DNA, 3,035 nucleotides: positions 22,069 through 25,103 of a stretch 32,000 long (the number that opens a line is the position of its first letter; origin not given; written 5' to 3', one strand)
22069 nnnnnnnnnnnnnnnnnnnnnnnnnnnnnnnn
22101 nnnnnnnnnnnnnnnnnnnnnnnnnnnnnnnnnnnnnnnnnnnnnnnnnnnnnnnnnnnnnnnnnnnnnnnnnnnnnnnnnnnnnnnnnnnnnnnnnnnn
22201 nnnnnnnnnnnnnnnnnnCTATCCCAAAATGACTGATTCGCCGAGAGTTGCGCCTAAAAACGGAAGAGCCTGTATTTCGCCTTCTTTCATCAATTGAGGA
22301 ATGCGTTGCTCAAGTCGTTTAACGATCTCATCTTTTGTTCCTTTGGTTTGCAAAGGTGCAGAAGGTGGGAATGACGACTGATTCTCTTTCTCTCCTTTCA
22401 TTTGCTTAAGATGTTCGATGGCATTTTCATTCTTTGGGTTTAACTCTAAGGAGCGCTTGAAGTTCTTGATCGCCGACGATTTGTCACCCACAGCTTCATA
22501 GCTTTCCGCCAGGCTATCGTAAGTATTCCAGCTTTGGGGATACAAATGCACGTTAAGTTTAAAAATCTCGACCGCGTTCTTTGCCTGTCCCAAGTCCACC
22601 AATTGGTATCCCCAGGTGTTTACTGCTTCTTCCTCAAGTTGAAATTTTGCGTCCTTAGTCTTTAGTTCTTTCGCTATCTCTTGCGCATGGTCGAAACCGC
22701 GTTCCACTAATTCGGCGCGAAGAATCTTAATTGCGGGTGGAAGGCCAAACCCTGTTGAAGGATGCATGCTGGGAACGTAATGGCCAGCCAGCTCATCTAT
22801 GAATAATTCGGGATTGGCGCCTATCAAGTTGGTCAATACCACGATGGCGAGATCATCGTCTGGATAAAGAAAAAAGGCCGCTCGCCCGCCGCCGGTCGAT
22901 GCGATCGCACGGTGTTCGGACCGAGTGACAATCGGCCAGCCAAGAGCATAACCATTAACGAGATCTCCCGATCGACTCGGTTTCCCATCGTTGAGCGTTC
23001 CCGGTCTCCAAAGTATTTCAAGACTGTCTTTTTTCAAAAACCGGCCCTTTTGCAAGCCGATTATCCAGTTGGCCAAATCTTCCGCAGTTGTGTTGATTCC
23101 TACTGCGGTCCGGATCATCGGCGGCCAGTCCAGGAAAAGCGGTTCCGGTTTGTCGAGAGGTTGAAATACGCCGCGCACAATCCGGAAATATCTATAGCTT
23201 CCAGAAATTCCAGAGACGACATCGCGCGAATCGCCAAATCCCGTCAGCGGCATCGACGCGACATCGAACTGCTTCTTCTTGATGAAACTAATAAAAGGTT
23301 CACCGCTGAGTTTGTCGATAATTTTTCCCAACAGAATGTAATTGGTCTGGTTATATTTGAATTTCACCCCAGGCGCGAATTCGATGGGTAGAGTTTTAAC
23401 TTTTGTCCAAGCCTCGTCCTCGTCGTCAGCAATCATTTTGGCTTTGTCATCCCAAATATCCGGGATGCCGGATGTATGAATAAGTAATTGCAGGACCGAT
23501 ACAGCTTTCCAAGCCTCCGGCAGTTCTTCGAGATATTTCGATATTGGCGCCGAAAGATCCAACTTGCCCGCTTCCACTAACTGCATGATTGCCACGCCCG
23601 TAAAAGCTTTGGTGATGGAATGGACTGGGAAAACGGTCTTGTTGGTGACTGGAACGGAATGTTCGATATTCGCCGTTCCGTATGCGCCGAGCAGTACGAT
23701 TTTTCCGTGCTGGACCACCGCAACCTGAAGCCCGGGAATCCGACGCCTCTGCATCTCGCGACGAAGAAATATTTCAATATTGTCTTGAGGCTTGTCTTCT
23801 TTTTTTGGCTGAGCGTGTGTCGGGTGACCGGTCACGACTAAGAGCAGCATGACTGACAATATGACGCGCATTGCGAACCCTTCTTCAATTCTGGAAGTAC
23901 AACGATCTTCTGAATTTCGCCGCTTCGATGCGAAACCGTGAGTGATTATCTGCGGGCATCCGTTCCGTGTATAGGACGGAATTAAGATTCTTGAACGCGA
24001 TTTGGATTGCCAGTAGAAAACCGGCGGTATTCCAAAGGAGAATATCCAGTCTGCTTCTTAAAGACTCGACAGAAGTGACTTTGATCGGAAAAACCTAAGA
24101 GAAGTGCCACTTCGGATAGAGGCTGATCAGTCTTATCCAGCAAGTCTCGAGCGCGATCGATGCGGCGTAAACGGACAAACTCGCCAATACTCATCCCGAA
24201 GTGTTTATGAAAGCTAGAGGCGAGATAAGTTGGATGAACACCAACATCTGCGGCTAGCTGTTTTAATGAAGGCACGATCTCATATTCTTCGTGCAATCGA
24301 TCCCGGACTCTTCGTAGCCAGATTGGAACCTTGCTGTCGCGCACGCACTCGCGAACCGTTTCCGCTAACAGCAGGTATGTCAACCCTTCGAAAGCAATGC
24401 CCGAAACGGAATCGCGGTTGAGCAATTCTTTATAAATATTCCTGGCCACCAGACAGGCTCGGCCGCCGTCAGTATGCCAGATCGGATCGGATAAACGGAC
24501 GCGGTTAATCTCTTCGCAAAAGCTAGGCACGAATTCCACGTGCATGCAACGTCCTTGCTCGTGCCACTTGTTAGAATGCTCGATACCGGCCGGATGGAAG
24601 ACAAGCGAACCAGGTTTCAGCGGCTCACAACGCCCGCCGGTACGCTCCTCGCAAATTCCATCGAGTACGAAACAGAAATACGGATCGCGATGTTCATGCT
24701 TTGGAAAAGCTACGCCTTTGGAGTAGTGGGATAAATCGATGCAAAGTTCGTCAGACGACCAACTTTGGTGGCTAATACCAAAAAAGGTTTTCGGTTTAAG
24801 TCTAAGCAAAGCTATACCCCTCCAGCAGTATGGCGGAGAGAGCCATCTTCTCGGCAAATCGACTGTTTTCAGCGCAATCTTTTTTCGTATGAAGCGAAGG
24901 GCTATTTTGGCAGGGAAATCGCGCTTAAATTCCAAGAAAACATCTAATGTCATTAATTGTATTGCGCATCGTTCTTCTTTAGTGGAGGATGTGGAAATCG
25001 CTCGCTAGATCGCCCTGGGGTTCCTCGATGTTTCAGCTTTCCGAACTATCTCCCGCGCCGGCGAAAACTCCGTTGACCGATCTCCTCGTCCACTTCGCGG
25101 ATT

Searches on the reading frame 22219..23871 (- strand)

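Call 13: search_protein_families(library=pfam, proteins=[window:22219-23871:-], max_evalue=0.01)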
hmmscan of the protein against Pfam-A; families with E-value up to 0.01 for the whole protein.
window:22219-23871:- (550 aa): 6 families
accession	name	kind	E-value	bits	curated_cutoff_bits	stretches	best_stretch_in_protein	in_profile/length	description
PF00144.29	Beta-lactamase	-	2.8e-66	224.4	27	1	36-355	5-316/329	Beta-lactamase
PF07719.23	TPR_2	-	0.00038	20.8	27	1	451-481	4-34/34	Tetratricopeptide repeat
PF13181.12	TPR_8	-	0.00045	20.6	25.7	0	451-481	4-34/34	Tetratricopeptide repeat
PF13428.12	TPR_14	-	0.0005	21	23.5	1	449-488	2-41/44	Tetratricopeptide repeat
PF00515.34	TPR_1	-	0.00068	19.8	27.8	1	454-481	7-34/34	Tetratricopeptide repeat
PF13354.11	Beta-lactamase2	-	0.0095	15.7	22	0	75-110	15-50/214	Beta-lactamase enzyme family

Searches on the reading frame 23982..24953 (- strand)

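Call 13: search_protein_families(library=pfam, proteins=[window:23982-24953:-], max_evalue=0.01)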
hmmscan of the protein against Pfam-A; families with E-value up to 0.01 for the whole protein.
window:23982-24953:- (323 aa): 4 families
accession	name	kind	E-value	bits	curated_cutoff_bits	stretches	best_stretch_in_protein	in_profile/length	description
PF12833.13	HTH_18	-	1.3e-24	86.7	33.6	1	233-311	1-79/80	Helix-turn-helix domain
PF00165.29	HTH_AraC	-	4.8e-20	71.7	26.6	2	274-311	6-42/42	Bacterial regulatory helix-turn-helix proteins, AraC family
PF07883.17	Cupin_2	-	3.9e-06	26.9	27.2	1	76-136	4-64/70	Cupin domain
PF12973.13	Cupin_7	-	5.1e-06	26.7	27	1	75-139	38-99/105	ChrR Cupin-like domain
